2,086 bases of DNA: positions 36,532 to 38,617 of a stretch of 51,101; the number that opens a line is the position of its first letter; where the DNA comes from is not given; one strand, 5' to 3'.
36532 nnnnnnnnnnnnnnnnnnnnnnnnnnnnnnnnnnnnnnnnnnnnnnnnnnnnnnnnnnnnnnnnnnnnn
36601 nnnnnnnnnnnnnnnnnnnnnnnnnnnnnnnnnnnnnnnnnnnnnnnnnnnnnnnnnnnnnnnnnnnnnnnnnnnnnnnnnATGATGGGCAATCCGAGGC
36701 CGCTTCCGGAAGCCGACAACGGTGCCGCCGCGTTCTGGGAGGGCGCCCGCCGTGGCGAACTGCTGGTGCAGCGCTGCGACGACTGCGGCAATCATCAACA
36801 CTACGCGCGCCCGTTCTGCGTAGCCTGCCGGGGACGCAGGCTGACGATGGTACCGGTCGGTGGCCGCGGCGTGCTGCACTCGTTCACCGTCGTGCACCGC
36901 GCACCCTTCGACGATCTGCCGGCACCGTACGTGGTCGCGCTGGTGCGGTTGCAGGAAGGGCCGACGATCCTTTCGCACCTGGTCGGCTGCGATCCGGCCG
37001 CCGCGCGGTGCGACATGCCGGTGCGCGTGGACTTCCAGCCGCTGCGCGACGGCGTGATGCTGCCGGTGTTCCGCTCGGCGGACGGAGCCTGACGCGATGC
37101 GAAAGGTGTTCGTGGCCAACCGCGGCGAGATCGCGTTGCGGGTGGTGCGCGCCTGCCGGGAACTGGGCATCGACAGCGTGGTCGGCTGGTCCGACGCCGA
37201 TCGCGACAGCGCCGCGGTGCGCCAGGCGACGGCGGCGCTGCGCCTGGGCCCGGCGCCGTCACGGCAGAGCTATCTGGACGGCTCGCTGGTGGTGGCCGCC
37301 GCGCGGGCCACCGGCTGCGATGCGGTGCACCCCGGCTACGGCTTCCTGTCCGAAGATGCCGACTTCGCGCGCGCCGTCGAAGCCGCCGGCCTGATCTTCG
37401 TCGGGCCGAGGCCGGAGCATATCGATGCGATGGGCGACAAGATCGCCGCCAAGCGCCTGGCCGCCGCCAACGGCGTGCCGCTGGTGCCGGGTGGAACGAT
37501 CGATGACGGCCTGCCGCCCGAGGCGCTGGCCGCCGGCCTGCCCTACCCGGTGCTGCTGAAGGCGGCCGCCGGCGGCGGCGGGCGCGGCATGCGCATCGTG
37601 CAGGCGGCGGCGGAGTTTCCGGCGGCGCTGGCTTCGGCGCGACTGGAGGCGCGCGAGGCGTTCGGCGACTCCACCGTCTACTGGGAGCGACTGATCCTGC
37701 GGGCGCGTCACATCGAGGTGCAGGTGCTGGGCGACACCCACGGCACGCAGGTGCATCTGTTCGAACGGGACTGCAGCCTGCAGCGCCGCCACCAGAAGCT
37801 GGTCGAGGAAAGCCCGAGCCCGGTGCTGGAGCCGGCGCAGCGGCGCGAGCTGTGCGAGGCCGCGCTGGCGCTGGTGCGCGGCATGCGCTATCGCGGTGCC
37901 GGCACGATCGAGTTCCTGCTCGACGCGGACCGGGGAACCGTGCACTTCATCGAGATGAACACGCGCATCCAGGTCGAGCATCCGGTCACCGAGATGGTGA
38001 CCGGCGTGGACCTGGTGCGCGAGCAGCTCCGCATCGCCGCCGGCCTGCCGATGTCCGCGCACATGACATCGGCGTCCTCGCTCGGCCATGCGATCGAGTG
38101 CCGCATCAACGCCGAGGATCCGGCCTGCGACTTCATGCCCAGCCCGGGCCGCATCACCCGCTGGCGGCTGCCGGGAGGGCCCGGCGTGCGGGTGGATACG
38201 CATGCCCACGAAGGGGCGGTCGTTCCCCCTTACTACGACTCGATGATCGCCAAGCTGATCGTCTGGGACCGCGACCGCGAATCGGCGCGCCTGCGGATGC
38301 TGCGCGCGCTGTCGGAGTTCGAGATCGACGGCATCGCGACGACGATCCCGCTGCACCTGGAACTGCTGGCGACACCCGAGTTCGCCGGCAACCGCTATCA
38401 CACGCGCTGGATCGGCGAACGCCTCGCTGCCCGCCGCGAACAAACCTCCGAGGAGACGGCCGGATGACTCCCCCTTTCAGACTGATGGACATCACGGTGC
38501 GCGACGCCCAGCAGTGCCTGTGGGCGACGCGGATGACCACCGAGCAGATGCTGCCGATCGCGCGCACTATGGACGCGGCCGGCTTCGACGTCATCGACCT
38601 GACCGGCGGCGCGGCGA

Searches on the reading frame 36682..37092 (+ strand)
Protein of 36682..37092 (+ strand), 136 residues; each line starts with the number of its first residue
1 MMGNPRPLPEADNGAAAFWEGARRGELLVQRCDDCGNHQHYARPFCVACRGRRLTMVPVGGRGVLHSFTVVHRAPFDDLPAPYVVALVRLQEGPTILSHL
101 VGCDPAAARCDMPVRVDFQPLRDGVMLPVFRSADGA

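Call 4: search_protein_families(library=pfam, proteins=[window:36682-37092:+])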
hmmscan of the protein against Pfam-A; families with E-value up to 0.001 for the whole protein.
window:36682-37092:+ (136 aa): 2 families
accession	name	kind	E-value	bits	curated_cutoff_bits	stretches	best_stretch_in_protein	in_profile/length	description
PF01796.24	OB_ChsH2_C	-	9.4e-24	83.6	27.1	1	57-119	2-65/65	ChsH2, C-terminal OB-fold domain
PF12172.15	zf-ChsH2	-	3.2e-13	49.7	23.2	1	19-54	1-36/37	ChsH2, rubredoxin-like zinc ribbon domain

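Call 6: search_protein_families(library=ncbifam, proteins=[window:36682-37092:+], max_evalue=0.00001)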
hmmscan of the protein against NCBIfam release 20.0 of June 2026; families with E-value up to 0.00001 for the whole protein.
window:36682-37092:+ (136 aa): 1 family
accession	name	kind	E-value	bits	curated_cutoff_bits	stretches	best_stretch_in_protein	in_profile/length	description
NF053627.1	BnzsclthlBbsAGT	equivalog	2.6e-09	37.2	250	1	29-122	38-129/145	benzoylsuccinyl-CoA thiolase subunit BbsA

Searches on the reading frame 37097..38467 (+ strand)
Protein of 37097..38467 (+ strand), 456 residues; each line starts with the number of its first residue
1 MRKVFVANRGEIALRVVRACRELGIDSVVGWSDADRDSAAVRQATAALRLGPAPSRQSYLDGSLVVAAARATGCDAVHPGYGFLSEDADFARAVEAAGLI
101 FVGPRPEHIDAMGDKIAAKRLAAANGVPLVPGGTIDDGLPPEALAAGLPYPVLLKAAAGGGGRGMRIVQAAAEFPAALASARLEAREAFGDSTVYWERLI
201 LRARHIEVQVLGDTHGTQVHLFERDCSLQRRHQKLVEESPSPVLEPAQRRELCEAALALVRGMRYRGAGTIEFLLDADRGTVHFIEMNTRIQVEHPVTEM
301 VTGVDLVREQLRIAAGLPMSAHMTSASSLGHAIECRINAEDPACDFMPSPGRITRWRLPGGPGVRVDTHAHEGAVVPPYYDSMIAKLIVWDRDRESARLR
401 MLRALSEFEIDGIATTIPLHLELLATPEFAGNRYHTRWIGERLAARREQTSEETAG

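Call 4: search_protein_families(library=pfam, proteins=[window:37097-38467:+])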
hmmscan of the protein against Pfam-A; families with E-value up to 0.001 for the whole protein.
window:37097-38467:+ (456 aa): 4 families
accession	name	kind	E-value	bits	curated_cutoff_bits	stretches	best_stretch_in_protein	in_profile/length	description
PF02786.22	CPSase_L_D2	-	2.5e-66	223.6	19.8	1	114-320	1-209/211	Carbamoyl-phosphate synthase L chain, ATP binding domain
PF00289.28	Biotin_carb_N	-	1.2e-42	145.2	25.5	1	2-109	3-110/110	Biotin carboxylase, N-terminal domain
PF02785.25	Biotin_carb_C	-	1.4e-41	141.4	32.4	1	334-440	1-107/108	Biotin carboxylase C-terminal domain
PF07478.18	Dala_Dala_lig_C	-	2.5e-07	30.9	24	1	144-289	31-174/204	D-ala D-ala ligase C-terminus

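Call 6: search_protein_families(library=ncbifam, proteins=[window:37097-38467:+], max_evalue=0.00001)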
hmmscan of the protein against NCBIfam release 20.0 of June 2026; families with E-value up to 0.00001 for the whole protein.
window:37097-38467:+ (456 aa): 21 families
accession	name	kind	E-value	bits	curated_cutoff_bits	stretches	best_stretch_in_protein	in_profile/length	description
NF006367.0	PRK08591.1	subfamily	2.4e-185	616.6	597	1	1-445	2-447/451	acetyl-CoA carboxylase biotin carboxylase subunit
NF009471.0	PRK12833.1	equivalog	9.2e-183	608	686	1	1-451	5-456/467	acetyl-CoA carboxylase biotin carboxylase subunit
NF009554.0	PRK12999.1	equivalog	4.1e-172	574.6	965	1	1-442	5-455/1147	pyruvate carboxylase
TIGR00514.1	accC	equivalog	7.3e-172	572.2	626.5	1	1-443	2-445/449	acetyl-CoA carboxylase biotin carboxylase subunit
NF006406.0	PRK08654.1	equivalog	8.7e-169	562.2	739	1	2-444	3-445/499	acetyl-CoA carboxylase biotin carboxylase subunit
NF005525.0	PRK07178.1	equivalog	3.4e-155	517.3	768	1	1-441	2-441/471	acetyl-CoA carboxylase biotin carboxylase subunit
NF004085.0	PRK05586.1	equivalog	1.2e-153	512.3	723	1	2-444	3-446/448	acetyl-CoA carboxylase biotin carboxylase subunit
NF006286.0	PRK08462.1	equivalog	6.1e-151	503.2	740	1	1-441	4-443/445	acetyl-CoA carboxylase biotin carboxylase subunit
TIGR01235.1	pyruv_carbox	equivalog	1.1e-149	500.1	1114.45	1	3-441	1-450/1143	pyruvate carboxylase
TIGR02712.1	urea_carbox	equivalog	3.6e-147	492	1303.85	1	2-440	2-440/1201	urea carboxylase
NF006287.0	PRK08463.1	equivalog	5.4e-137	457.5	775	1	2-452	3-454/479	acetyl-CoA carboxylase subunit A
TIGR01205.1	D_ala_D_alaTIGR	subfamily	5.5e-11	42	245.65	1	82-289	74-285/318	D-alanine--D-alanine ligase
NF002378.0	PRK01372.1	subfamily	2.3e-09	36.4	243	1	114-289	100-269/305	D-alanine--D-alanine ligase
TIGR01369.1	CPSaseII_lrg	equivalog_domain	2.4e-09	35.4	1027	1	89-321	644-871/1052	carbamoyl-phosphate synthase (glutamine-hydrolyzing) large subunit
NF003671.0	PRK05294.1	equivalog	1.5e-08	32.8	599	1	89-322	641-869/1058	carbamoyl-phosphate synthase large subunit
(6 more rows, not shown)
